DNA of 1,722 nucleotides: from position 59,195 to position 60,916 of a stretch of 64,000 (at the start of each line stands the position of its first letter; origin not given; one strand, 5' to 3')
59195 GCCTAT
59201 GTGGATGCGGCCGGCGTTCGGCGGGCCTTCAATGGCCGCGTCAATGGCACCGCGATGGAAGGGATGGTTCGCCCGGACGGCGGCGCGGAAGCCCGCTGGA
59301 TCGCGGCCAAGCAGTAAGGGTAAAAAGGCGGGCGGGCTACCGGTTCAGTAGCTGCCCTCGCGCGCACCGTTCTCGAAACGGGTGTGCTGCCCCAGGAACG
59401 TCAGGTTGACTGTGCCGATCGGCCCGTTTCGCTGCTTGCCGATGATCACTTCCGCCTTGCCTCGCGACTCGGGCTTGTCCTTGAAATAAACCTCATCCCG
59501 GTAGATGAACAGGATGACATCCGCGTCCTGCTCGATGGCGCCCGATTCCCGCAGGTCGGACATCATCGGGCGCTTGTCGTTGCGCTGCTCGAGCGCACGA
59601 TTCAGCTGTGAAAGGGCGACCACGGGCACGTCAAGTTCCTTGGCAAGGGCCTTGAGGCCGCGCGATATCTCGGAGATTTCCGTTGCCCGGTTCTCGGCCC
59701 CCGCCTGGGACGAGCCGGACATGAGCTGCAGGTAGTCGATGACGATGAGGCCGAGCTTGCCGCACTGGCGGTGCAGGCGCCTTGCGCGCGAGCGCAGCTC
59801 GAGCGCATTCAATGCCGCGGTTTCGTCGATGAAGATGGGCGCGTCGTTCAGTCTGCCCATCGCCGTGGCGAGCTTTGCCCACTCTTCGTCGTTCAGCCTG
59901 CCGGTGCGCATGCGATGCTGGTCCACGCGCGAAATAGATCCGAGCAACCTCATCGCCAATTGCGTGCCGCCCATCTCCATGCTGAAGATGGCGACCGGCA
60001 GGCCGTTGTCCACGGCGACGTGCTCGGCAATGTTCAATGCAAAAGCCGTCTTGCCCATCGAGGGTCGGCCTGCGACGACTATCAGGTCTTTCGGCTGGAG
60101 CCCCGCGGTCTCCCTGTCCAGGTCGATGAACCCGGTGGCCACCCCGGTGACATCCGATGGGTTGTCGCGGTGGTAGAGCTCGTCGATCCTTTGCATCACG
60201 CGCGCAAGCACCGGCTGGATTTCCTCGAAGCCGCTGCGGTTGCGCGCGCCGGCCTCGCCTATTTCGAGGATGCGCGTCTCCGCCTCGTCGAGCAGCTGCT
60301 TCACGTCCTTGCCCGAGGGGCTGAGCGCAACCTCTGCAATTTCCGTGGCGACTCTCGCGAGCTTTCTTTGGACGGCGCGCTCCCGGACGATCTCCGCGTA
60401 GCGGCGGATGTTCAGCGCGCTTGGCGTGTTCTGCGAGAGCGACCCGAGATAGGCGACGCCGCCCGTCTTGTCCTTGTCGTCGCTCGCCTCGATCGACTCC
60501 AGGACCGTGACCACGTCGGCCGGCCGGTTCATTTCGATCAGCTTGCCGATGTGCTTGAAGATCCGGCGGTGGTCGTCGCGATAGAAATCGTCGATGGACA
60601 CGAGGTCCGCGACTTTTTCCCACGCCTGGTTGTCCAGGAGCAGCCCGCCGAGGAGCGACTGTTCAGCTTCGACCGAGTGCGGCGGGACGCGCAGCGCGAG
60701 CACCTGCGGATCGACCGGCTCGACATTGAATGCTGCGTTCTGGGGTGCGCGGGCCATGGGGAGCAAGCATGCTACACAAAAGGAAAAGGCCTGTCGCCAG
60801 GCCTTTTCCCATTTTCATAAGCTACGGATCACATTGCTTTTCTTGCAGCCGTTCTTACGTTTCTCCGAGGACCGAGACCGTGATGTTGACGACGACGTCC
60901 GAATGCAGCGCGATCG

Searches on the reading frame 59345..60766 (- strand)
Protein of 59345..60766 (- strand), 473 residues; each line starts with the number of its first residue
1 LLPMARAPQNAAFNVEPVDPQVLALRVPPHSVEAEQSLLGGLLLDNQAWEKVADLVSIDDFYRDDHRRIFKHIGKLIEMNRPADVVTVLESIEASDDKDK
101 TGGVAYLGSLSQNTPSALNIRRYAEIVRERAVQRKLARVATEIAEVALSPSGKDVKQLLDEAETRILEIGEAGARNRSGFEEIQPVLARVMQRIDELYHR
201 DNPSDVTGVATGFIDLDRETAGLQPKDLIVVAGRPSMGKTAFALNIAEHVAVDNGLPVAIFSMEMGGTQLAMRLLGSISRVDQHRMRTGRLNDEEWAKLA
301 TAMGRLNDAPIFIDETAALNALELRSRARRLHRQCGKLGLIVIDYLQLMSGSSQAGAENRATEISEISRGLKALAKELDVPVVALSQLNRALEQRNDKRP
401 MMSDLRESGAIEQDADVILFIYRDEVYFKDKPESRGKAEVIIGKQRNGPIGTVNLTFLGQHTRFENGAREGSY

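Call 79: search_protein_families(library=pfam, proteins=[window:59345-60766:-], max_evalue=0.00001)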
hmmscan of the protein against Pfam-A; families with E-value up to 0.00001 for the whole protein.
window:59345-60766:- (473 aa): 3 families
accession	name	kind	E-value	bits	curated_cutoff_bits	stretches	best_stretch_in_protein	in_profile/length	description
PF03796.21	DnaB_C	-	1.2e-111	372.6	27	1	208-466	1-255/255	DnaB-like helicase C terminal domain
PF00772.26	DnaB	-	2.2e-34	118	23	1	28-129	2-103/103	DnaB-like helicase N terminal domain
PF13481.12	AAA_25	-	6.4e-12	45.9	27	1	225-388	32-190/195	AAA domain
